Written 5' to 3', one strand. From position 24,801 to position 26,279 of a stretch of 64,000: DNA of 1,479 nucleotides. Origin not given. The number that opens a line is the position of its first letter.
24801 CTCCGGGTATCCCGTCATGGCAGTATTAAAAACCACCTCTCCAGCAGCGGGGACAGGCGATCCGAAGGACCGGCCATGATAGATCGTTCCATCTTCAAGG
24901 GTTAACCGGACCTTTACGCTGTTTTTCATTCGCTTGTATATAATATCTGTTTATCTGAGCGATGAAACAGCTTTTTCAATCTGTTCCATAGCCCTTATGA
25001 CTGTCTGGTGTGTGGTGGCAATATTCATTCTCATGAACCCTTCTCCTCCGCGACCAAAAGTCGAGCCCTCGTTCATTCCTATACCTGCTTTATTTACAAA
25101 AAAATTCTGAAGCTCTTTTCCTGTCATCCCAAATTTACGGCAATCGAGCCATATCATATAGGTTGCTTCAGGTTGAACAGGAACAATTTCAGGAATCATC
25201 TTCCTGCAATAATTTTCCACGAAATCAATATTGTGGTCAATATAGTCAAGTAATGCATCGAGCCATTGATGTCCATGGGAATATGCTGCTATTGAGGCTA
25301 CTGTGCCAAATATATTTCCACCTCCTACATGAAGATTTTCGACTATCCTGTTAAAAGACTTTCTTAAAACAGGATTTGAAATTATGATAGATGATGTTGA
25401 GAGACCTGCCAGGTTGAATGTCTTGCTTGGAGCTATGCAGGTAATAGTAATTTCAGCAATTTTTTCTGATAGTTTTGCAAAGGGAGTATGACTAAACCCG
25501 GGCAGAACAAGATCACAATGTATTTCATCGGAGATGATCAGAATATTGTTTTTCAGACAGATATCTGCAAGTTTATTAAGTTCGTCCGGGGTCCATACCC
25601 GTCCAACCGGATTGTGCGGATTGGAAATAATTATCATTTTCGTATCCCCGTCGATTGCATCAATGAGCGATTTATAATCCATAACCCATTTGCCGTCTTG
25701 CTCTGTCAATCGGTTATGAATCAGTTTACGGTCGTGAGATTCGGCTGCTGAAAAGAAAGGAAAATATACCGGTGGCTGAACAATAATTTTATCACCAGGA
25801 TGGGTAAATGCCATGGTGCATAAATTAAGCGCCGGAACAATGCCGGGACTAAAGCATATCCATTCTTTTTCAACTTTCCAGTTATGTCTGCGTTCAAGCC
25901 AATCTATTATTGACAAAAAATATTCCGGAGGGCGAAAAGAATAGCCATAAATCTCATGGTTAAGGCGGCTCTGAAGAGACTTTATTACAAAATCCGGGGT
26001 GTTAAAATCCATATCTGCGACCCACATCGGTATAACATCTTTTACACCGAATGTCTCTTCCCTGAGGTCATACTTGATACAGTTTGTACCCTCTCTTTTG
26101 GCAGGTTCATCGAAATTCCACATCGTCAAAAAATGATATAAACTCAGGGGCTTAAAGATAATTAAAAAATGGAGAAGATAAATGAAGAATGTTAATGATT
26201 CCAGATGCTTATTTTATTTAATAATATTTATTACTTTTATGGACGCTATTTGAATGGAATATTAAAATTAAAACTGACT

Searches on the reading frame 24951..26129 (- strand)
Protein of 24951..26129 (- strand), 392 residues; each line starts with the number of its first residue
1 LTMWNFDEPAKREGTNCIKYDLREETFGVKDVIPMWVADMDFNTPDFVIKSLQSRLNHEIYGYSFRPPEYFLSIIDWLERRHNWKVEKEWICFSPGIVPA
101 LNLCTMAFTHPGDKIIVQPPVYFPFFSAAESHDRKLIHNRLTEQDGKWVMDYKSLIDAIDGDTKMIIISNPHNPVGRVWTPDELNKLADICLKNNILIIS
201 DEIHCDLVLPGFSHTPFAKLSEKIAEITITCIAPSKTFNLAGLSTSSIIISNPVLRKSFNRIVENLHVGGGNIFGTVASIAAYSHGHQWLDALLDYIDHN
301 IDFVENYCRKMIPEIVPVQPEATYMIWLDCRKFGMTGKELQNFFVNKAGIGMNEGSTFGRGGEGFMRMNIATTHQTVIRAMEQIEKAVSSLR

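Call 3: search_protein_families(library=pfam, proteins=[window:24951-26129:-])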
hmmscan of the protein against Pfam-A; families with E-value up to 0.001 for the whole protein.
window:24951-26129:- (392 aa): 1 family
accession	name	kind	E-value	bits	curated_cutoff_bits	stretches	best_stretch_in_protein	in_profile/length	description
PF00155.27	Aminotran_1_2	-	2.4e-39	136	19.7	1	31-384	2-361/361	Aminotransferase class I and II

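Call 76: search_protein_families(library=ncbifam, proteins=[window:24951-26129:-], max_evalue=1e-10)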
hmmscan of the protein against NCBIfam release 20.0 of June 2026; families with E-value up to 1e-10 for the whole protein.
window:24951-26129:- (392 aa): 47 families (the best 25 are shown)
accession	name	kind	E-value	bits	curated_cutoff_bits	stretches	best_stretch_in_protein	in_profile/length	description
TIGR04350.1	C_S_lyase_PatB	subfamily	3.7e-154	513.3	340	1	6-388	1-383/384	PatB family C-S lyase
NF004770.0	PRK06108.1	subfamily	1.7e-39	135.8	422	1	22-388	28-392/396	pyridoxal phosphate-dependent aminotransferase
NF006229.0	PRK08361.1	equivalog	6.8e-38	130.7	624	1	22-390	25-390/391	aspartate aminotransferase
NF041364.1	GntC_guanitoxin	equivalog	1.1e-37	129.7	415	1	78-386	50-355/356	guanitoxin biosynthesis PLP-dependent (S)-gamma-hydroxy-L-arginine cyclodehydratase GntC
NF004975.0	PRK06348.1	equivalog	6.4e-35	120.9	549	1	26-386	25-381/384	pyridoxal phosphate-dependent aminotransferase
NF006756.0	PRK09276.1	subfamily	6.3e-34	117.5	507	1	30-387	31-385/387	LL-diaminopimelate aminotransferase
TIGR01265.1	tyr_nico_aTase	subfamily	1.7e-31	109.6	292.45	1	50-386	59-397/403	tyrosine/nicotianamine family aminotransferase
TIGR03540.1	DapC_direct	equivalog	2.4e-31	109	593.25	1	30-386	29-382/383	LL-diaminopimelate aminotransferase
NF041091.1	asp_aminotase_Arch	equivalog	2.8e-30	105.4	550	1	30-387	27-374/376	aspartate aminotransferase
NF004870.0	PRK06225.1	equivalog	2e-29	102.5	351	1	86-392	81-378/380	pyridoxal phosphate-dependent aminotransferase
NF005977.0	PRK08068.1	subfamily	2.6e-29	102.6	494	1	29-386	31-385/391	transaminase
TIGR01264.1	tyr_amTase_E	equivalog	4.7e-29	101.4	474.25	1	64-386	72-397/403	tyrosine transaminase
NF005744.0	PRK07568.1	subfamily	5.7e-29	101.1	389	1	32-388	32-390/398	pyridoxal phosphate-dependent aminotransferase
NF005855.0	PRK07777.1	equivalog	8.2e-28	97.8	553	1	94-349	95-346/391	pyridoxal phosphate-dependent aminotransferase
NF005817.0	PRK07683.1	equivalog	2.8e-27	95.4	575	1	30-389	28-382/387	aminotransferase A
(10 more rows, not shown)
